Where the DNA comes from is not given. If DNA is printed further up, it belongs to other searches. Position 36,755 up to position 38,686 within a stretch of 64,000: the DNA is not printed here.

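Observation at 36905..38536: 543-aa orphan protein with a C-terminal PilZ-type c-di-GMP signature and an unassigned ~370-aa N-terminal region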

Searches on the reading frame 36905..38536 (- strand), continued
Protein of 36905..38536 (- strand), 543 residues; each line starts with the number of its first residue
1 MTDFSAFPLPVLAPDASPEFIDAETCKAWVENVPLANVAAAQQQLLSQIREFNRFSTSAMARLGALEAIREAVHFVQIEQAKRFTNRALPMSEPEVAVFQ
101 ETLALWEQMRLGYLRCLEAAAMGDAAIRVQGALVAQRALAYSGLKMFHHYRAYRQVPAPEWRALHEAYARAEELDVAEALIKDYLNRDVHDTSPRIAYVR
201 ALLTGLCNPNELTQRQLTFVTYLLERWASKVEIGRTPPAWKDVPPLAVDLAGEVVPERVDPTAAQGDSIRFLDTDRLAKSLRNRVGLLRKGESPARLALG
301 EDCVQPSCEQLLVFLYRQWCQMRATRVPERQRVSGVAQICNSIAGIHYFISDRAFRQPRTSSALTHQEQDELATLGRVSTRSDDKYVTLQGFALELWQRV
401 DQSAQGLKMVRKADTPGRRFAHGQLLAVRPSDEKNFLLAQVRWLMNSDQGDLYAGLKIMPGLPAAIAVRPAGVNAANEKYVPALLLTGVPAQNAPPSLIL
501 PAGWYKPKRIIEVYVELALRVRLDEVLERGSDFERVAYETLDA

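Call 88: list_cluster_members(proteins=[P0211, P0220, P0224, P0237, P0253, P0264, P0272, P0231, P0240, P0247])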
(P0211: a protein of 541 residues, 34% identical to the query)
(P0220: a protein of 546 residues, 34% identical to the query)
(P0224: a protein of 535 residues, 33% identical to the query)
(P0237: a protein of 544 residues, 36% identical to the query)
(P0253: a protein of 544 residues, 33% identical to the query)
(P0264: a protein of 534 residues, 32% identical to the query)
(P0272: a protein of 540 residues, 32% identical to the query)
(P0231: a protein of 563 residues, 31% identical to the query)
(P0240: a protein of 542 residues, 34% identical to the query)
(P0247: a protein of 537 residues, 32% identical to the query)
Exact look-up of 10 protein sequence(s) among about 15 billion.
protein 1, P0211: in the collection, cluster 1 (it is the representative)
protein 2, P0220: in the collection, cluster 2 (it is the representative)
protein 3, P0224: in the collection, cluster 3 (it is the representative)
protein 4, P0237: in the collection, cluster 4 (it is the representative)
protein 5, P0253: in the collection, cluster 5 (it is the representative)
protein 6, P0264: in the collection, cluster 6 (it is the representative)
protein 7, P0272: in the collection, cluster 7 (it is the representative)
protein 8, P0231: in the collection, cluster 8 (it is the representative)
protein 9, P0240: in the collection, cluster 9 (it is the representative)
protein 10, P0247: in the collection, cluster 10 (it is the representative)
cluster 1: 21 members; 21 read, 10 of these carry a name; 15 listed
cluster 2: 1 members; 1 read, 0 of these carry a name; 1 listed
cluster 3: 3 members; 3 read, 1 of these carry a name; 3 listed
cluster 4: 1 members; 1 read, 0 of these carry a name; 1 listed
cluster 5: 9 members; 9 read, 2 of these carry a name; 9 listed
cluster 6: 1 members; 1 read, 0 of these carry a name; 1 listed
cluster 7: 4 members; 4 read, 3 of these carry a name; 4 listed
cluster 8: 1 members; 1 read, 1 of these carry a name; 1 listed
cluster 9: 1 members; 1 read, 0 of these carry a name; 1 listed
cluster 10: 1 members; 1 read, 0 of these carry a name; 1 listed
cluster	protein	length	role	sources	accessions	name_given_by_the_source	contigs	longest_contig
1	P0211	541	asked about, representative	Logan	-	-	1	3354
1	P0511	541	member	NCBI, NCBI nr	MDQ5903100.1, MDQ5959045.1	MAG: cyclic-di-GMP-binding protein [Pseudomonadota bacterium] | cyclic-di-GMP-binding protein [Pseudomonadota bacterium]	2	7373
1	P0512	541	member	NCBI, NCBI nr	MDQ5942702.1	MAG: cyclic-di-GMP-binding protein [Pseudomonadota bacterium] | cyclic-di-GMP-binding protein [Pseudomonadota bacterium]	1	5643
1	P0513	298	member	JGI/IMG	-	hypothetical protein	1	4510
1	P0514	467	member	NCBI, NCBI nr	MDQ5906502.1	MAG: cyclic-di-GMP-binding protein, partial [Pseudomonadota bacterium] | cyclic-di-GMP-binding protein [Pseudomonadota bacterium]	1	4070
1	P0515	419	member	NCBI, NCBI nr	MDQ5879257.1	MAG: cyclic-di-GMP-binding protein, partial [Pseudomonadota bacterium] | cyclic-di-GMP-binding protein [Pseudomonadota bacterium]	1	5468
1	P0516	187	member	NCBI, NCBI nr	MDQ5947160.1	MAG: cyclic-di-GMP-binding protein, partial [Pseudomonadota bacterium] | cyclic-di-GMP-binding protein [Pseudomonadota bacterium]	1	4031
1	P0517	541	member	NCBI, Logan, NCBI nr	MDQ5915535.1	MAG: cyclic-di-GMP-binding protein [Pseudomonadota bacterium] | cyclic-di-GMP-binding protein [Pseudomonadota bacterium]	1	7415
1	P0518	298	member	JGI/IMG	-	hypothetical protein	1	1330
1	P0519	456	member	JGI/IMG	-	hypothetical protein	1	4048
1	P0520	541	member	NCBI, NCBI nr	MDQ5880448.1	MAG: cyclic-di-GMP-binding protein [Pseudomonadota bacterium] | cyclic-di-GMP-binding protein [Pseudomonadota bacterium]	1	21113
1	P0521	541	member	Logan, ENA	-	-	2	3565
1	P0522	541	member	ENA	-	-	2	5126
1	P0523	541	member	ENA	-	-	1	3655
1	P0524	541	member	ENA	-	-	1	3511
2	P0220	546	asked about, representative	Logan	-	-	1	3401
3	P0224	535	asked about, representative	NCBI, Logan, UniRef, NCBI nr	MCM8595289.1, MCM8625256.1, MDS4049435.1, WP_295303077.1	hypothetical protein [Accumulibacter sp.] | hypothetical protein n=1 Tax=Accumulibacter sp. TaxID=2053492 RepID=UPI0025FDCA70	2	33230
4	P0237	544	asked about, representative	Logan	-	-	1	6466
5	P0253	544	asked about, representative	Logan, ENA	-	-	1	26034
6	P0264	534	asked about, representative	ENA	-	-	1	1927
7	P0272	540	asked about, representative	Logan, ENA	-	-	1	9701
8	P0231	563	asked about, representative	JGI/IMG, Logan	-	cyclic-di-GMP-binding protein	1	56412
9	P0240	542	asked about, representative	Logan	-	-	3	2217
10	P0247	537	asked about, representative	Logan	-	-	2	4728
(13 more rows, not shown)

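Call 95: search_protein_families(library=pfam, proteins=[L010:1792-5547:+], max_evalue=0.001)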
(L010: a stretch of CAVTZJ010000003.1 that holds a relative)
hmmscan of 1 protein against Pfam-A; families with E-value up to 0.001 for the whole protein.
L010:1792-5547:+ (1251 aa): 8 families
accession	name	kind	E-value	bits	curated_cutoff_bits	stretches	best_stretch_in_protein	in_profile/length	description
PF12447.13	DUF3683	-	1.1e-46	158.1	27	1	4-115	2-113/114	Protein of unknown function (DUF3683)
PF02913.24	FAD-oxidase_C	-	2e-30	106.8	21.2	2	657-745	156-248/248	FAD linked oxidases, C-terminal domain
PF11880.13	DUF3400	-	4.6e-22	77.8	25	1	1208-1251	2-45/45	Domain of unknown function (DUF3400)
PF01565.28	FAD_binding_4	-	1.5e-21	77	26.4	1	165-310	3-138/139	FAD binding domain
PF02754.22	CCG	-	5.9e-11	42.8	20.6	1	993-1082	1-84/85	Cysteine-rich domain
PF13183.11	Fer4_8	-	1.3e-07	32.5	27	1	781-860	2-68/68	4Fe-4S dicluster domain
PF14697.11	Fer4_21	-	0.00042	20.8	35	0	842-859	37-55/59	4Fe-4S dicluster domain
PF13534.11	Fer4_17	-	0.00063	20.7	22.2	0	784-861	2-61/61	4Fe-4S dicluster domain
